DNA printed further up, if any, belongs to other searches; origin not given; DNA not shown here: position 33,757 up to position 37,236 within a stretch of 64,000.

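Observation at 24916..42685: Candidate protein O-glycosylation system: four giant GT-C membrane glycosyltransferases, a coupled methyltransferase and a Wzy_C/PglL-like fusion, next to PT-linker substrates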

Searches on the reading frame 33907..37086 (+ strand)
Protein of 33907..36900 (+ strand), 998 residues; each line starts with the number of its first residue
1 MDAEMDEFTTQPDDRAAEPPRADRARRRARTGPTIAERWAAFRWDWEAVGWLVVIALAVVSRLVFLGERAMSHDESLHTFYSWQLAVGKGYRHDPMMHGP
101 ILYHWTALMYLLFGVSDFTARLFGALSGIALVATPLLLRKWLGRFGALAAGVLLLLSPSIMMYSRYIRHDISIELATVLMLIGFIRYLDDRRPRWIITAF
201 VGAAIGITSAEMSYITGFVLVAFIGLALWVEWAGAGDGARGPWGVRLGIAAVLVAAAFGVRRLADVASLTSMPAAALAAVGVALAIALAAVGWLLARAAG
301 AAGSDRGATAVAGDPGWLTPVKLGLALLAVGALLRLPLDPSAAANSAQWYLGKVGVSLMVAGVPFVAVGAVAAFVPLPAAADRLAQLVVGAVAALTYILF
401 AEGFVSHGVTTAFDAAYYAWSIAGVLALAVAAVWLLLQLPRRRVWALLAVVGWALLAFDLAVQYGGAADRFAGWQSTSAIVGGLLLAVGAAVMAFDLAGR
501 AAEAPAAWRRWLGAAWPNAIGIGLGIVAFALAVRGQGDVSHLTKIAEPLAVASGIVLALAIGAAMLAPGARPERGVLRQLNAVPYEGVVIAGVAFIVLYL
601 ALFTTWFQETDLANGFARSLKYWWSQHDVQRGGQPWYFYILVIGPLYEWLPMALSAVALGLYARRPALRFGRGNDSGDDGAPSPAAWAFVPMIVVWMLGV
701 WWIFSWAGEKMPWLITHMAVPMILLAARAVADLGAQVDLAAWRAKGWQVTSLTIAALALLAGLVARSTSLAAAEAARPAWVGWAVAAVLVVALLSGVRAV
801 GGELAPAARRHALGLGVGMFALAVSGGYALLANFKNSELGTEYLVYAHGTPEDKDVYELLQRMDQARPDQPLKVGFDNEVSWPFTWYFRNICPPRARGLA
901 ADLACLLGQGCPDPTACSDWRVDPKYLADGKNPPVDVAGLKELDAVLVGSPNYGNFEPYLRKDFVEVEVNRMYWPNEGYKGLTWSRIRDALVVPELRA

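Call 30: find_homologous_proteins(query=window:33907-36900:+, max_evalue=0.00001)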
Query window:33907-36900:+ (998 aa): 108 proteins with E <= 0.00001 among 8000 candidates.
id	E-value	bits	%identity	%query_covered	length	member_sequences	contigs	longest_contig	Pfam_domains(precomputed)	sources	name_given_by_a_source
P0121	0.0e+0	2181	100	100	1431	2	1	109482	PF01436.28,PF25021.2,PF13231.13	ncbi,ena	-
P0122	0.0e+0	1720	80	97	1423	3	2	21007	PF01436.28,PF25021.2,PF13231.13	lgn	-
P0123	0.0e+0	1458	66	100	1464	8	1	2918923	PF02366.25,PF01436.28,PF25021.2,PF13231.13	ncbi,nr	ncbi:MAG: TIGR03663 family protein [Ardenticatenales bacterium]|nr:TIGR03663 family protein [Ardenti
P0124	0.0e+0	1409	67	96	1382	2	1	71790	PF02366.25,PF23500.2,PF24684.2,PF01436.28,PF25021.2,PF13231.13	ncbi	ncbi:MAG: TIGR03663 family protein, partial [Anaerolineae bacterium]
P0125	0.0e+0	1401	66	96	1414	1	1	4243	PF01436.28,PF25021.2,PF13231.13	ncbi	ncbi:MAG: flippase activity-associated protein Agl23, partial [Ardenticatenales bacterium]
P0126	6.1e-189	649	42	52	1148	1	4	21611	PF20067.6,PF01436.28,PF25021.2,PF08450.19,PF13231.13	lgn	-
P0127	2.8e-188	646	48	45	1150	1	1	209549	PF01436.28,PF25021.2,PF13231.13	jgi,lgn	-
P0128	6.9e-188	645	46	45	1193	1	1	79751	PF01436.28,PF25021.2,PF13231.13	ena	-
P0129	1.6e-186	641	44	46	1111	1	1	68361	PF20067.6,PF01436.28,PF25021.2,PF08450.19,PF13231.13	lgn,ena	-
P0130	8.6e-186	638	43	43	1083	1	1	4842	PF23500.2,PF24684.2,PF01436.28,PF25021.2,PF08450.19,PF13231.13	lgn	-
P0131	2.1e-185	637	42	44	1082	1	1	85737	PF01436.28,PF25021.2,PF08450.19,PF13231.13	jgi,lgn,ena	-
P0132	3.1e-184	633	42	50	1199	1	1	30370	PF02366.25,PF01436.28,PF13231.13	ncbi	-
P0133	9.1e-181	621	46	44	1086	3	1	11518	PF01436.28,PF25021.2,PF08450.19,PF13231.13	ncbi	-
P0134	1.4e-177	611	40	52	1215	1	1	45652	PF01436.28,PF25021.2,PF06739.18,PF08450.19,PF13231.13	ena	-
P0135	3.3e-176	606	44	44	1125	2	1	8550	PF01436.28,PF25021.2,PF08450.19,PF13231.13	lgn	-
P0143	6.7e-161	556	42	43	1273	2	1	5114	PF01436.28,PF25021.2,PF06739.18,PF08450.19,PF13231.13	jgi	jgi:uncharacterized protein (TIGR03663 family)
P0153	3.6e-136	474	44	43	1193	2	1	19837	PF01436.28,PF25021.2,PF08450.19,PF13231.13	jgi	jgi:uncharacterized protein (TIGR03663 family)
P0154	3.0e-109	385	34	40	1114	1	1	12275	PF17170.11,PF01436.28,PF25021.2,PF08450.19,PF13231.13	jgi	jgi:uncharacterized protein (TIGR03663 family)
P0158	5.4e-86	308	51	18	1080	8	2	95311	PF02366.25,PF17170.11,PF20067.6,PF01436.28,PF25021.2,PF06739.18,PF08450.19,PF13231.13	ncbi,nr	ncbi:MAG: TIGR03663 family protein [Anaerolineae bacterium]|nr:TIGR03663 family protein [Anaerolinea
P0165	2.2e-79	286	47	20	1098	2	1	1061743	PF17170.11,PF01436.28,PF25021.2,PF08450.19,PF13231.13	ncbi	ncbi:MAG: TIGR03663 family protein [Caldilineaceae bacterium]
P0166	1.4e-78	283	48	19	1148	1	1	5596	PF02366.25,PF17170.11,PF01436.28,PF25021.2,PF08450.19,PF13231.13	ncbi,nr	ncbi:MAG: TIGR03663 family protein [Chloroflexi bacterium]|nr:TIGR03663 family protein [Chloroflexot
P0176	4.4e-74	268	47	18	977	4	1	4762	PF23500.2,PF13449.13,PF24684.2,PF01436.28,PF25021.2,PF08450.19,PF13231.13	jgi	jgi:uncharacterized protein (TIGR03663 family)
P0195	5.6e-63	232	39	22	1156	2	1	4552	PF17170.11,PF23500.2,PF13449.13,PF20067.6,PF24684.2,PF01436.28,PF25021.2,PF08450.19,PF13231.13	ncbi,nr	ncbi:MAG: TIGR03663 family protein [Anaerolineae bacterium]|nr:MAG: TIGR03663 family protein [Anaero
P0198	2.3e-61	226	46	19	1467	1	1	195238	PF01436.28,PF25021.2,PF06739.18,PF08450.19,PF13231.13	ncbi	ncbi:MAG: TIGR03663 family protein, partial [Anaerolineaceae bacterium]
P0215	2.6e-55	206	35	25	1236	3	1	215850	PF17170.11,PF13449.13,PF24684.2,PF01436.28,PF25021.2,PF08450.19,PF13231.13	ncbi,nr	ncbi:MAG: TIGR03663 family protein [Chloroflexi bacterium]|nr:TIGR03663 family protein [Chloroflexot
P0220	1.5e-52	197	45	18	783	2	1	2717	PF13231.13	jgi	jgi:uncharacterized protein (TIGR03663 family)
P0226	2.0e-26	111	39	15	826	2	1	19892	PF02366.25,PF13231.13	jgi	jgi:predicted membrane-bound mannosyltransferase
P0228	1.0e-10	59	31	13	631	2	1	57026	PF26681.1,PF13231.13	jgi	jgi:uncharacterized protein (TIGR03663 family)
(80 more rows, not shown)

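Call 42: find_encoding_contigs(protein=P0121, flank=2000, max_places=3)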
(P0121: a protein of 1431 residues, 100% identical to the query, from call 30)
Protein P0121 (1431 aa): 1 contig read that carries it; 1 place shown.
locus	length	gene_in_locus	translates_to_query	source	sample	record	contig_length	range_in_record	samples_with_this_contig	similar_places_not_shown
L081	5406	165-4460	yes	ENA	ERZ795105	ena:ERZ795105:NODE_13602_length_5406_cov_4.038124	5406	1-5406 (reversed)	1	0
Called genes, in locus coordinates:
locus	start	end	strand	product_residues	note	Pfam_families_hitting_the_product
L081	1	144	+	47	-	?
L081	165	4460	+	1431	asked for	PF13231:PMT_2, PF25021:TEN_NHL (faint), PF01436:NHL (faint)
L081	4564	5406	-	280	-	?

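Call 75: predict_structure(alignment_id=A2)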
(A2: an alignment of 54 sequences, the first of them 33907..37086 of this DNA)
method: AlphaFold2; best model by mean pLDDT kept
length: 1060 residues; sequences in the alignment: 54
mean_pLDDT: 82.3   pTM: 0.84
mean pLDDT of the five models: 82.3, 79.9, 78.6, 77.7, 73.7
residues with pLDDT >= 90: 484; 70-90: 338; 50-70: 176; < 50: 62
segments of 3 or more residues with pLDDT < 50: 1-16, 236-239, 303-314, 393-409, 411-414
pLDDT, mean of each block of 10 residues (from residue 1): 38 47 67 81 93 98 95 93 89 89 95 93 98 98 97 98 96 98 97 93 94 90 85 57 51 54 57 59 60 56 46 55 74 72 68 67 61 54 53 48 46 51 52 58 83 88 86 89 90 86 84 88 89 89 81 87 80 78 82 88 88 82 74 84 95 97 93 90 94 97 88 96 98 95 97 96 86 74 86 96 96 97 96 93 90 93 90 95 91 68 82 68 89 88 96 95 94 91 90 93 92 94 91 95 85 76
secondary structure, 60 per line:
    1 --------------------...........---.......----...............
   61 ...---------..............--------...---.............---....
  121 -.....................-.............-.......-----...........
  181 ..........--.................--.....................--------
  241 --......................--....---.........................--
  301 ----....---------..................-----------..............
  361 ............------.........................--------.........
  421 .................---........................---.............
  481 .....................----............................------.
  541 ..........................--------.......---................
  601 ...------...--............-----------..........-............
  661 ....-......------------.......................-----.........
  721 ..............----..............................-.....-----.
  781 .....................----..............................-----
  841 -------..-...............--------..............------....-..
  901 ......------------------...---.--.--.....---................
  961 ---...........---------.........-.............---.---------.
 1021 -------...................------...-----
elements in order (helices of 4 or more, strands of 3 or more residues): H21-31 H35-41 H46-63 H73-86 H101-113 H117-120 H122-142 H144-156 H158-164 H170-190 H193-209 H212-232 H243-264 H267-270 H274-298 H305-308 H318-335 H347-372 H379-403 H412-437 H441-464 H468-501 H506-533 H540-566 H575-581 H585-603 H615-626 H638-647 H649-664 H666-671 H684-706 H712-734 H739-768 H770-774 H780-801 H806-835 H851-865 E874-877 H878-887 H894-897 H899-906 E925-927 H937-941 E945-949 H950-960 E964-974 H984-992 H994-1006 E1028-1037 H1038-1046

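Call 79: find_encoding_contigs(protein=P0228, flank=8000, max_places=2)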
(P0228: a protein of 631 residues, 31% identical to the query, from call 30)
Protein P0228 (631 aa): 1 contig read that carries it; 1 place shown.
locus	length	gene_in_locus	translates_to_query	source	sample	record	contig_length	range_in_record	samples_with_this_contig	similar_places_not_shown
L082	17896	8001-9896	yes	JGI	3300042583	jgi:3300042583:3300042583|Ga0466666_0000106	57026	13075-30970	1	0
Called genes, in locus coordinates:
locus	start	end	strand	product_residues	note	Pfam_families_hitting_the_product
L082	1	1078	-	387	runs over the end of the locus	PF26686:DUF8575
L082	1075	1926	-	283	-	PF24381:DUF7537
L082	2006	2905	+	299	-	PF00753:Lactamase_B, PF12706:Lactamase_B_2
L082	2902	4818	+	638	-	PF00501:AMP-binding, PF23562:AMP-binding_C_3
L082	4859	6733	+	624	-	PF00999:Na_H_Exchanger, PF02254:TrkA_N, PF13241:NAD_binding_7 (weak), PF02080:TrkA_C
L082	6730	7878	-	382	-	PF00108:Thiolase_N, PF00109:ketoacyl-synt (weak), PF02803:Thiolase_C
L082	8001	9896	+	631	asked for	PF13231:PMT_2, PF26681:Agl23_C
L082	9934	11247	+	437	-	PF00004:AAA, PF07728:AAA_5 (weak), PF17862:AAA_lid_3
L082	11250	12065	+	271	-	PF23023:Anti-Pycsar_Apyc1 (faint), PF00753:Lactamase_B, PF12706:Lactamase_B_2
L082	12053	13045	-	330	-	PF19100:DUF5787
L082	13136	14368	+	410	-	PF00009:GTP_EFTU, PF03193:RsgA_GTPase (faint), PF09173:eIF2_C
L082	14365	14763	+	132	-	PF18477:PIN_9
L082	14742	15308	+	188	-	PF03876:SHS2_Rpb7-N, PF00575:S1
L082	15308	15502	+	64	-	PF06093:Spt4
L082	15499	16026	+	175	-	PF04019:DUF359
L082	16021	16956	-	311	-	PF00701:DHDPS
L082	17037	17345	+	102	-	PF01282:Ribosomal_S24e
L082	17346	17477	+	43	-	PF01599:Ribosomal_S27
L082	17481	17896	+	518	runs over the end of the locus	PF00814:TsaD, PF22521:HypF_C_2 (weak), PF01636:APH (faint)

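Call 80: find_encoding_contigs(protein=P0226, flank=8000, max_places=2)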
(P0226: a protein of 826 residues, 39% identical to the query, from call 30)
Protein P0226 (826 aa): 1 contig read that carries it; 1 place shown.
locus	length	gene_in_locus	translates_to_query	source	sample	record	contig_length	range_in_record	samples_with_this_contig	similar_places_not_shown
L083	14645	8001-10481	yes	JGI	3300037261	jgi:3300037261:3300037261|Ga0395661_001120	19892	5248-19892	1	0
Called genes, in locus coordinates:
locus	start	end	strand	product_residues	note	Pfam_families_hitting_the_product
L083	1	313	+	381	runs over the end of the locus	-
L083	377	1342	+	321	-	PF07398:MDMPI_C (weak), PF02036:SCP2 (weak)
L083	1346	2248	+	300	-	PF05163:DinB (weak), PF12867:DinB_2, PF02036:SCP2 (weak), PF14864:Alkyl_sulf_C (weak)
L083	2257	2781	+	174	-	PF12867:DinB_2, PF05163:DinB (weak)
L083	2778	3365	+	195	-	PF00583:Acetyltransf_1 (weak)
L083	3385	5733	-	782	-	PF00270:DEAD, PF00271:Helicase_C, PF16124:RecQ_Zn_bind, PF09382:RQC, PF00570:HRDC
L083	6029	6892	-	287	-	PF00753:Lactamase_B, PF12706:Lactamase_B_2 (weak)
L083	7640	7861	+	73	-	-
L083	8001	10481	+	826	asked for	PF02366:PMT, PF13231:PMT_2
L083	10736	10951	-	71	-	PF13376:OmdA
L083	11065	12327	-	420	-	PF00144:Beta-lactamase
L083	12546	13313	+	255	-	PF00106:adh_short, PF08659:KR, PF13561:adh_short_C2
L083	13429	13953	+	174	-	-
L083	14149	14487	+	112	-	-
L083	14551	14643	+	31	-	?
